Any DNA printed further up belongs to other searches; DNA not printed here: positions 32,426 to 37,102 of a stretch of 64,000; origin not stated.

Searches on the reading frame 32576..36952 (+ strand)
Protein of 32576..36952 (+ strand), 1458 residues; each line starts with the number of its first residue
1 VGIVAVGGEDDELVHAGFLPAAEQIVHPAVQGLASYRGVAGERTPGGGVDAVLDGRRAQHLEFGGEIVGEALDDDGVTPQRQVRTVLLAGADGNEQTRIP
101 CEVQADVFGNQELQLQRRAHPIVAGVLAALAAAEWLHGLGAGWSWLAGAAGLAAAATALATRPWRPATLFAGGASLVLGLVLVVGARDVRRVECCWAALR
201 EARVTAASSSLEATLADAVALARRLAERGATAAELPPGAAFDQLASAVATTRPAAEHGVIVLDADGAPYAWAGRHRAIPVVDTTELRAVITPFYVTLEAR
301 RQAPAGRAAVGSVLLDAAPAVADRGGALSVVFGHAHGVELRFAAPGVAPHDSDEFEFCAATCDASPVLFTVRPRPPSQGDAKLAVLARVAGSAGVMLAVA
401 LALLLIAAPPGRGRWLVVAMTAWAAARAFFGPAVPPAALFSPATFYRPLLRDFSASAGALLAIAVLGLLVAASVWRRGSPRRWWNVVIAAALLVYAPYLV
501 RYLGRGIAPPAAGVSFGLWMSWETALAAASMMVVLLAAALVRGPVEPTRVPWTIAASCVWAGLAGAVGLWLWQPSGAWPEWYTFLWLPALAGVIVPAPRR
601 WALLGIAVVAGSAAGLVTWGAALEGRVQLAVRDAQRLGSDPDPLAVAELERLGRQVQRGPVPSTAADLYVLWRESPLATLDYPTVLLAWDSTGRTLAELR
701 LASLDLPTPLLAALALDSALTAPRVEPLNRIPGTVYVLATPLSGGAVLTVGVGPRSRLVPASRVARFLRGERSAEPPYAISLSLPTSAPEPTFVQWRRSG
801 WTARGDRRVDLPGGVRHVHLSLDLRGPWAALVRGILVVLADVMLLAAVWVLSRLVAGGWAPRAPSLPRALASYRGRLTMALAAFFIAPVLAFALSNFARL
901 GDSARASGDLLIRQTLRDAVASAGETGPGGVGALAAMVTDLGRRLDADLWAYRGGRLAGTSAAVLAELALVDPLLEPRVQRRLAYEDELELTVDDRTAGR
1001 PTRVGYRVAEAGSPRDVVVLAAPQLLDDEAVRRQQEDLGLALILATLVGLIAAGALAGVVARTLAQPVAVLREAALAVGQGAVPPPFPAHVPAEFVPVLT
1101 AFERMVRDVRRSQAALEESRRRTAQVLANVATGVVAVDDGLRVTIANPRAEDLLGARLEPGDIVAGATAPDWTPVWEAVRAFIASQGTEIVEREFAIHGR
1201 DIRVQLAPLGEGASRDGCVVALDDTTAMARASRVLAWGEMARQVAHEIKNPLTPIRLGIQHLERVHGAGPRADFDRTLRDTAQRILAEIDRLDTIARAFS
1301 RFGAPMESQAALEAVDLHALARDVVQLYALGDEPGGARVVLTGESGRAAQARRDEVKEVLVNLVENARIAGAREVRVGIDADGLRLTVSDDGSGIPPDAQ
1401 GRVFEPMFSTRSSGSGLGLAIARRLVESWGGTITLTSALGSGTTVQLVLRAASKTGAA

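Call 7: search_protein_families(library=pfam, proteins=[window:32576-36952:+], max_evalue=0.1)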
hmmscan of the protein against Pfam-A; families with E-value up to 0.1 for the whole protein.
window:32576-36952:+ (1458 aa): 6 families
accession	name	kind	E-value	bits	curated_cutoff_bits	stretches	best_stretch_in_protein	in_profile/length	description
PF02518.31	HATPase_c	-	1.1e-23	84.3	26.4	1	1353-1451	3-109/111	Histidine kinase-, DNA gyrase B-, and HSP90-like ATPase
PF00512.31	HisKA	-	1.2e-06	28.9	26.9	1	1237-1295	2-53/66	His Kinase A (phospho-acceptor) domain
PF13581.12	HATPase_c_2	-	1.4e-06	28.8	27.4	1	1356-1432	36-113/127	Histidine kinase-like ATPase domain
PF00672.30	HAMP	-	0.00018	22.2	25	1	1059-1109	1-51/53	HAMP domain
PF13188.13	PAS_8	-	0.00039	20.7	21.8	1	1122-1164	2-43/65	PAS domain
PF13589.12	HATPase_c_3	-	0.002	18.6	25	1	1356-1405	3-55/137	Histidine kinase-, DNA gyrase B-, and HSP90-like ATPase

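Call 8: search_protein_families(library=ncbifam, proteins=[window:32576-36952:+], max_evalue=0.1)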
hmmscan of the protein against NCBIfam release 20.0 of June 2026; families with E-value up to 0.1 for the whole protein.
window:32576-36952:+ (1458 aa): 80 families (the best 25 are shown)
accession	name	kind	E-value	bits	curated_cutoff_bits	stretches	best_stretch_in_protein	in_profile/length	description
NF008468.0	PRK11360.1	equivalog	3.4e-49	167.8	646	1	1108-1454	255-611/616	two-component system sensor histidine kinase AtoS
NF033092.0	HK_WalK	equivalog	2.5e-34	118.8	725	1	1029-1449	166-592/594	cell wall metabolism sensor histidine kinase WalK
NF046044.1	PnpS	equivalog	7.5e-31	107.5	400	1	1094-1449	28-389/390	two-component system histidine kinase PnpS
NF007688.0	PRK10364.1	equivalog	3.8e-29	101.7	479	1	1226-1451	229-451/460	two-component system sensor histidine kinase ZraS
NF058527.1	HistKinChvGCaul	equivalog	1.1e-28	100.3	740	1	1229-1436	298-513/535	two-component sensor histidine kinase ChvG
NF007004.0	PRK09467.1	equivalog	1.6e-26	93.1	415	2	1244-1451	239-436/440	two-component system sensor histidine kinase EnvZ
TIGR02966.1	phoR_proteo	equivalog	1.8e-21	76.5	334.2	1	1118-1447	3-331/333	phosphate regulon sensor histidine kinase PhoR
NF040750.1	tetrathio_HK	equivalog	3e-21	75.5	750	1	1226-1438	327-541/555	tetrathionate respiration histidine kinase TtrS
NF052574.1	HisKinEspCMyxo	equivalog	8.4e-21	73.8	1200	1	1228-1454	408-640/785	serine histidine kinase EspC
NF008312.0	PRK11100.1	equivalog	4.6e-20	71.9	356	1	1242-1452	261-475/477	two-component system sensor histidine kinase CreC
NF008293.1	PRK11073.1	equivalog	7.2e-20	71.5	240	1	1235-1441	128-338/349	nitrogen regulation protein NR(II)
NF047496.1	HK_LIC11548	equivalog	9.7e-20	70.8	750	2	1228-1327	351-448/589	LIC_11548 family sensor histidine kinase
NF053867.1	SprKinKinDBac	equivalog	2.3e-19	69.3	775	1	1238-1452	287-498/500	sporulation kinase KinD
NF010411.0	PRK13837.1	equivalog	4.1e-19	68.1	647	1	1227-1454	440-678/828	two-component system VirA-like sensor kinase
TIGR02916.1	PEP_his_kin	equivalog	1.3e-18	67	300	1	1226-1449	464-678/679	XrtA/PEP-CTERM system histidine kinase PrsK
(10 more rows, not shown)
